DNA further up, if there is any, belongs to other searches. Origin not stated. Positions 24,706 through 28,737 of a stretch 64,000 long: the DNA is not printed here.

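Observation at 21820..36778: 15-kb operon of three T9SS surface proteins with cohesin-like and dockerin-like modules and no recognisable enzyme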

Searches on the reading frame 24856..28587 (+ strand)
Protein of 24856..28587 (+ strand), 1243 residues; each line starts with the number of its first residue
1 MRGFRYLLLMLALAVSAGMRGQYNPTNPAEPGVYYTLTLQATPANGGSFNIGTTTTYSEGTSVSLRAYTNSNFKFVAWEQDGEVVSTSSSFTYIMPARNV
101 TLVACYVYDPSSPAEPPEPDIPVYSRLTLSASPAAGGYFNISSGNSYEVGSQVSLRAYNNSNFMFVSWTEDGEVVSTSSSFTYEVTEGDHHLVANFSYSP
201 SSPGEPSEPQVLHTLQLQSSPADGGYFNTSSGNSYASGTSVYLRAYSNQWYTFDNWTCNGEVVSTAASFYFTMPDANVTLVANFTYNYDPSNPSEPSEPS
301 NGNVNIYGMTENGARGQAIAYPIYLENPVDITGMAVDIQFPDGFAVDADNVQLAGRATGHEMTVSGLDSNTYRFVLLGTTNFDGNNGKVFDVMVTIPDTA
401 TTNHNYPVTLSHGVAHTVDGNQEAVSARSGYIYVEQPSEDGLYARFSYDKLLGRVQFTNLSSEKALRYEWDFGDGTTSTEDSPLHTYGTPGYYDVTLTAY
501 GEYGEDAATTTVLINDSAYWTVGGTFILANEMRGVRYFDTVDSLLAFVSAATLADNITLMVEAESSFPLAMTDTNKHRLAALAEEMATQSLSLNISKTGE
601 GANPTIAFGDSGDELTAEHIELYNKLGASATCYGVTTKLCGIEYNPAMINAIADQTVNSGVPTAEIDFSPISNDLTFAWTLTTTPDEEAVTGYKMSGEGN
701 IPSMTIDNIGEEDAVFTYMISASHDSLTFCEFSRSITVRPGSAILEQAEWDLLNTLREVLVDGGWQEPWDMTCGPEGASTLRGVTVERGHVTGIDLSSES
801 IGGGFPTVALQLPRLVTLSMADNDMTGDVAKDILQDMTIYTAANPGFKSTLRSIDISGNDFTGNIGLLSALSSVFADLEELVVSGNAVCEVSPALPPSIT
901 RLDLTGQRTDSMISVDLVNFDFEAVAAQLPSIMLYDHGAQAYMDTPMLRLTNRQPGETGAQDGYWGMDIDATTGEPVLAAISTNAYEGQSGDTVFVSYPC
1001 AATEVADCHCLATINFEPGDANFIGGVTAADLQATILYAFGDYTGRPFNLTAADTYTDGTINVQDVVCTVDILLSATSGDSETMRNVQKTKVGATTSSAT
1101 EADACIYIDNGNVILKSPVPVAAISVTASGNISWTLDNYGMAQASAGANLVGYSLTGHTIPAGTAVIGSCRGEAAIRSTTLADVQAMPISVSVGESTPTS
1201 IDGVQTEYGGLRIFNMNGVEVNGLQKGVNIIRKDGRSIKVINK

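Call 6: search_protein_families(library=pfam, proteins=[window:24856-28587:+], max_evalue=0.1)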
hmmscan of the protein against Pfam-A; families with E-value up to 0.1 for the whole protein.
window:24856-28587:+ (1243 aa): 10 families
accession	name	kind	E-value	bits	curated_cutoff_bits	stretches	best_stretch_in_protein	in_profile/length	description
PF18998.6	Flg_new_2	-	3.3e-34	117.1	23.6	3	38-108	2-71/73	Divergent InlB B-repeat domain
PF18911.6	PKD_4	-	3.4e-13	49.9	27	1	455-512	24-81/85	PKD domain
PF00801.26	PKD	-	6.5e-13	48.9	23.5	1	455-513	17-79/80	PKD domain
PF16820.11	PKD_3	-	9.3e-08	32.3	26.3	0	141-188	15-57/68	PKD-like domain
PF09479.16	Flg_new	-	0.00028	21.4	27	1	36-104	2-64/65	Listeria-Bacteroides repeat domain (List_Bact_rpt)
PF23487.1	Ig_TMEM132_6th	-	0.0016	18.8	27.8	0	54-90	49-85/116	TMEM132 sixth domain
PF07679.22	I-set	-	0.011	16.2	23.7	0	164-193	30-59/90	Immunoglobulin I-set domain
PF12799.13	LRR_4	-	0.02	15.6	27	0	850-886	2-33/44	Leucine Rich repeats (2 copies)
PF00404.24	Dockerin_1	-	0.042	14.5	22.9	0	1019-1066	2-49/57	Dockerin type I domain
PF18981.6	InlK_D3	-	0.045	14.3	25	0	488-514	47-73/75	Internalin K domain (D3/D4)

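Call 7: search_protein_families(library=ncbifam, proteins=[window:24856-28587:+], max_evalue=0.1)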
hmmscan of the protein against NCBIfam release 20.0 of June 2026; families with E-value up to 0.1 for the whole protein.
window:24856-28587:+ (1243 aa): 1 family
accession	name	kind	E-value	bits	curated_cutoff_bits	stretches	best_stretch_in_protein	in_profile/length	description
NF040890.1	trans_reg_YgbI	equivalog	0.05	13.1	400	1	1079-1115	69-105/253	DNA-binding transcriptional repressor YgbI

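Call 15: find_homologous_proteins(query=window:24856-28587:+, max_evalue=0.00001)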
Query window:24856-28587:+ (1243 aa): 1247 proteins with E <= 0.00001 among 8000 candidates; the best 120 are listed.
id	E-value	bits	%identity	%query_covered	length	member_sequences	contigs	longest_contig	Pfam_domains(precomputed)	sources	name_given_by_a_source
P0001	0.0e+0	2748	98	100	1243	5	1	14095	PF16820.12,PF00801.27,PF18998.7,PF18911.7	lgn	-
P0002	0.0e+0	1544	57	100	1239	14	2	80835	PF16820.12,PF00801.27,PF18998.7,PF18911.7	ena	-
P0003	0.0e+0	1529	56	100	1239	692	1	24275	PF00801.27,PF18998.7,PF18911.7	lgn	-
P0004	0.0e+0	1457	53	100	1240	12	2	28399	PF00801.27,PF18998.7,PF12799.14,PF18911.7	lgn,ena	-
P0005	0.0e+0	1432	51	100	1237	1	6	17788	PF00801.27,PF18998.7,PF12799.14,PF18911.7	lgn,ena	-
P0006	0.0e+0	1430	51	100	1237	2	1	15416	PF00801.27,PF00560.40,PF18998.7,PF12799.14,PF18911.7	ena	-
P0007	0.0e+0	1410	51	100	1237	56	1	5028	PF00801.27,PF00560.40,PF18998.7,PF12799.14,PF13855.13,PF18911.7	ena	-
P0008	0.0e+0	1372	50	100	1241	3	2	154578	PF00801.27,PF00404.25,PF18998.7,PF12799.14,PF18911.7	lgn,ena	-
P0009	0.0e+0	1372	51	100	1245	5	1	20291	PF00801.27,PF18998.7,PF12799.14,PF18911.7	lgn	-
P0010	0.0e+0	1356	50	100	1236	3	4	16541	PF09479.17,PF00801.27,PF18998.7,PF12799.14,PF18911.7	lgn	-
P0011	0.0e+0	1356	51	100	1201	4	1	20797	PF00801.27,PF18998.7,PF18911.7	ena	-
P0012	0.0e+0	1315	49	100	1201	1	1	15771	PF00801.27,PF18998.7,PF12799.14,PF18911.7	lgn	-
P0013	0.0e+0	1307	49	100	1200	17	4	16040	PF00801.27,PF18998.7,PF18911.7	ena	-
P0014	0.0e+0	1276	48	100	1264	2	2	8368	PF09479.17,PF00801.27,PF00560.40,PF18998.7,PF18911.7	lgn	-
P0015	0.0e+0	1260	48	100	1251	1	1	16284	PF00801.27,PF18998.7,PF18911.7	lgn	-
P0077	1.2e-247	843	48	59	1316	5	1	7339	PF00801.27,PF00404.25,PF18998.7,PF12799.14,PF18911.7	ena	-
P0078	2.8e-246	839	46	60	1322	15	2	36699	PF16820.12,PF00801.27,PF00404.25,PF00560.40,PF18998.7,PF12799.14,PF13855.13,PF18911.7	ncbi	-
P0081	7.1e-241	821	48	59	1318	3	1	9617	PF19406.6,PF00801.27,PF00404.25,PF18998.7,PF12799.14,PF18911.7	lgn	-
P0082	3.1e-238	812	45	60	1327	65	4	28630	PF00801.27,PF00404.25,PF18998.7,PF12799.14,PF13855.13,PF18911.7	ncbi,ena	-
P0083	9.7e-238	810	46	59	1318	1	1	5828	PF00801.27,PF00404.25,PF00560.40,PF18998.7,PF12799.14,PF13855.13,PF18911.7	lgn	-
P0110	2.7e-135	471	56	23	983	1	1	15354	PF00404.25,PF18998.7,PF13855.13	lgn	-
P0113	8.9e-132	460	35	51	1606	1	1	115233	PF00801.27,PF00404.25,PF00560.40,PF18962.8,PF18998.7,PF12799.14,PF07705.18,PF13855.13,PF18911.7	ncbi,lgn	-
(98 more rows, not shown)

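Call 28: find_related_loci(query=A3, collection=genome_contigs, flank=10000)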
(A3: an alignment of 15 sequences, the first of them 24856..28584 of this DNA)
Query A3 (1243 aa) in genome_contigs; peptide patterns used: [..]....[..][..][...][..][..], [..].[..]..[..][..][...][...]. (x = any residue, [..] = any of these).
87 stretches matched a pattern; 66 encode a relative of the query (tblastn E <= 1e-3); 66 distinct loci.
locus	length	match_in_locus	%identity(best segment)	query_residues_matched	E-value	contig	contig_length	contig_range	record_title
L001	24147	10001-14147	47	20-1242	0e+0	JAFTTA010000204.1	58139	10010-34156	MAG: Bacteroidaceae bacterium isolate RGIG4123 Roe_deer_Colon-1__c614315, whole genome shotgun sequence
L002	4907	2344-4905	58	1-855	0e+0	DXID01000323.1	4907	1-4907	MAG TPA_asm: Candidatus Prevotella intestinigallinarum isolate 146 MalCec1__C415739_L4907_SAMN03938735, whole genome sho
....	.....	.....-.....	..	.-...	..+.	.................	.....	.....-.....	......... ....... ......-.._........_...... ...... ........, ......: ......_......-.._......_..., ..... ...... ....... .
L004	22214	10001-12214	58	1-740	0e+0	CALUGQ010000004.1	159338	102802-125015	MAG: uncultured Prevotella sp. isolate BRZ_BK__bin96 genome assembly, contig: BRZ_BK__NODE_101_length_159338_cov_8.70883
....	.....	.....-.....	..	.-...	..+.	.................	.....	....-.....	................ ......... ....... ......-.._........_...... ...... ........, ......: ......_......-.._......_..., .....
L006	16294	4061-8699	56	1-1210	0e+0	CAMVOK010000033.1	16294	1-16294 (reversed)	MAG TPA_asm: uncultured Prevotellaceae bacterium isolate SRR8387721_bin.31_metaWRAP_v1.3_MAG genome assembly, contig: ER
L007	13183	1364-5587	49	1-1243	0e+0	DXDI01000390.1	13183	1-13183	MAG TPA_asm: Candidatus Paraprevotella stercorigallinarum isolate 11093 MalCec4__C589830_L13183_SAMN03938738, whole geno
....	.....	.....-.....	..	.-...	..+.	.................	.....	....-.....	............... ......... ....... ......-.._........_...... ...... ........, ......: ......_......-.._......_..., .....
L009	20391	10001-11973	40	316-1242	1e-104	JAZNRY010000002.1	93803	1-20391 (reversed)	MAG: Paludibacteraceae bacterium isolate T1900044812_TS20190278.MAGScoT_cleanbin_000006 SGB_2793_k141_634306, whole geno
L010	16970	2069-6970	32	1-1235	1e-100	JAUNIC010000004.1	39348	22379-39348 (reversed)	MAG: Bacteroidales bacterium isolate S28M_St_metabat_126 NODE_678_length_39348_cov_9.501438, whole genome shotgun sequen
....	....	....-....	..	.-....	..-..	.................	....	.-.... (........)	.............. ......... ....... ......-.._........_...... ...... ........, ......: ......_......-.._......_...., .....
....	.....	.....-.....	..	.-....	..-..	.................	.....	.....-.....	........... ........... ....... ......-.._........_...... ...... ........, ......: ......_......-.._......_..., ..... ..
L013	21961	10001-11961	38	314-1243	1e-91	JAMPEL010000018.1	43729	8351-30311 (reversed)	MAG: Roseburia sp. isolate NALB_7823_13 Scaffold_#18__SCF_018___43729_bp, whole genome shotgun sequence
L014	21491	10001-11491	38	745-1243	1e-91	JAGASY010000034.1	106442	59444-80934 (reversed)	MAG: Bacteroidaceae bacterium isolate RGIG8745 Water_deer_Colon-4__c101895, whole genome shotgun sequence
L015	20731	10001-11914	41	316-1243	9e-111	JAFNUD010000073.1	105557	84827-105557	MAG: Paludibacteraceae bacterium isolate RGIG125 Dairy_cattle_Cecum-1__c137893, whole genome shotgun sequence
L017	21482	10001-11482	36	740-1243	8e-86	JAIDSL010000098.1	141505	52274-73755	MAG: Muribaculaceae bacterium isolate SC0363_S10_6 SC0363_S10_6_contig_98, whole genome shotgun sequence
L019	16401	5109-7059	36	314-1243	8e-83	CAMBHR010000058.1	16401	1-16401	MAG: uncultured bacterium isolate SRR17382106_bin.15_metaWRAP_v1.3_MAG genome assembly, contig: ERZ10544639.1999, whole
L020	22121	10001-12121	34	316-1243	2e-80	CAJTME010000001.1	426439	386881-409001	MAG TPA_asm: uncultured Muribaculaceae bacterium isolate MGBC104416 genome assembly, contig: MGBC104416.1, whole genome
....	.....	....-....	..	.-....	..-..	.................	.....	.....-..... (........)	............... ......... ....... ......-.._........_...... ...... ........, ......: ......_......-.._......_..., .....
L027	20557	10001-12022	36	314-1243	3e-81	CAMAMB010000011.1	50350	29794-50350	MAG: uncultured Bacteroidales bacterium isolate SRR5666658_bin.39_metaWRAP_v1.3_MAG genome assembly, contig: ERZ11448881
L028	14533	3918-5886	33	316-1243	2e-63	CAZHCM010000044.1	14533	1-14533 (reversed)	MAG TPA_asm: uncultured Sangeribacter sp. isolate SRP199465_co1_722 genome assembly, contig: NODE_11772_length_14533_cov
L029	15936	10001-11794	33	319-1243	2e-59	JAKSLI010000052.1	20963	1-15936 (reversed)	MAG: Bacteroidaceae bacterium isolate Horse_feces95 MAG095_52, whole genome shotgun sequence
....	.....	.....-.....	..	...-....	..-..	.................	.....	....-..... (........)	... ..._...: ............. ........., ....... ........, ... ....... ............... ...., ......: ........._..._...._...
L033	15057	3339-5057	31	314-1243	2e-54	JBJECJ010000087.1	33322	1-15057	MAG: Paludibacteraceae bacterium isolate LOHA31_bin.011 NODE_594_length_33322_cov_27.661526, whole genome shotgun sequen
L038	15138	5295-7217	26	313-1243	4e-24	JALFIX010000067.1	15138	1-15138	MAG: Prevotella sp. isolate SUG722 k141_31486, whole genome shotgun sequence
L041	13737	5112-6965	26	316-1243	1e-22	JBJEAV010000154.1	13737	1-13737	MAG: Prevotella sp. isolate PUUB57_bin.008 NODE_2379_length_13737_cov_27.781976, whole genome shotgun sequence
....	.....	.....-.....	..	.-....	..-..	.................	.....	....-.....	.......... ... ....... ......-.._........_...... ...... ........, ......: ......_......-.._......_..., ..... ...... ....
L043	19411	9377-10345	30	920-1243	2e-22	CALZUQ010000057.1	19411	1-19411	MAG: uncultured bacterium isolate SRR5976186_bin.22_metaWRAP_v1.3_MAG genome assembly, contig: ERZ8810629.924, whole gen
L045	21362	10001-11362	27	715-1239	7e-25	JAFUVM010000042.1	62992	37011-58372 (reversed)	MAG: Bacteroidaceae bacterium isolate RGIG4863 Roe_deer_Rumen-1__c7025, whole genome shotgun sequence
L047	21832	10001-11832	24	322-1221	5e-20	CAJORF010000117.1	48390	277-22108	uncultured Bacteroidaceae bacterium isolate Rumen_Coassembly_mag_972 genome assembly, contig: k87_28869927, whole genome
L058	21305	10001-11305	28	783-1243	6e-23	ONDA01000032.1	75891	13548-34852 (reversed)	uncultured Prevotellaceae bacterium isolate RUG200 genome assembly, contig: scaffold_1127, whole genome shotgun sequence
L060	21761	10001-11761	25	313-1239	3e-17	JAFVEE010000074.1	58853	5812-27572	MAG: Prevotella sp. isolate RGIG5089 Roe_deer_Rumen.Co__c434694, whole genome shotgun sequence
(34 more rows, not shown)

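Call 38: search_solved_structures(query=A3, max_evalue=0.1)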
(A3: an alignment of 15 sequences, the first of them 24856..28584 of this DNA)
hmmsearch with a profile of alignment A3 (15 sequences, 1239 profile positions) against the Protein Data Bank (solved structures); distinct sequences matched with E-value up to 0.1: 128 (the best 60 are shown).
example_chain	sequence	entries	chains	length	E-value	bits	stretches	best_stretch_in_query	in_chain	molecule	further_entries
4mn8_A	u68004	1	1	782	5.3e-33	116.7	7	765-835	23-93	LRR receptor-like serine/threonine-protein kinase FLS2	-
6s6q_A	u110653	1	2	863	1.4e-30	108.7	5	794-890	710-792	LRR receptor-like serine/threonine-protein kinase GSO1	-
4mna_A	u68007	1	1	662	8.5e-29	102.8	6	765-890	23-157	LRR receptor-like serine/threonine-protein kinase FLS2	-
5hyx_B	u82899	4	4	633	1.4e-28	102.1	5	792-890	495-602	Probable LRR receptor-like serine/threonine-protein kinase At4g26540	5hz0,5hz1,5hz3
9wum_A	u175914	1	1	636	2.7e-28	101.1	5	754-891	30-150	AT5G25930 protein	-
5ixo_A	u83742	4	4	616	3.2e-28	100.9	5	780-892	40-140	Receptor-like protein kinase 5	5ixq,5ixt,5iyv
9w1s_A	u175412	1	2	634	3.5e-28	100.8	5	787-866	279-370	AT5G25930 protein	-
7odk_AAA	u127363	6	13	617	5.5e-28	100.1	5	795-899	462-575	Receptor-like protein kinase HSL1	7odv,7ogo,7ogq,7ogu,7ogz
5iyx_A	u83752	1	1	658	7.2e-28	99.7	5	780-892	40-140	Receptor-like protein kinase 5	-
4j0m_A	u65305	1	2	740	8.4e-28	99.5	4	768-891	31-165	Serine/threonine-protein kinase BRI1-like 1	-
6fif_A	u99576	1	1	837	2.3e-24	88.1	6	775-890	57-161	Protein BRASSINOSTEROID INSENSITIVE 1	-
9s87_A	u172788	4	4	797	2.7e-24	87.9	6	775-890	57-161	Protein BRASSINOSTEROID INSENSITIVE 1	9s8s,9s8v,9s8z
4m7e_A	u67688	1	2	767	2.8e-24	87.8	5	792-896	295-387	Protein BRASSINOSTEROID INSENSITIVE 1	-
3rgx_A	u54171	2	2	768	2.8e-24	87.8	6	792-896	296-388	Protein BRASSINOSTEROID INSENSITIVE 1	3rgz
3riz_A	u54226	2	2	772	3.7e-24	87.4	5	792-896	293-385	Protein BRASSINOSTEROID INSENSITIVE 1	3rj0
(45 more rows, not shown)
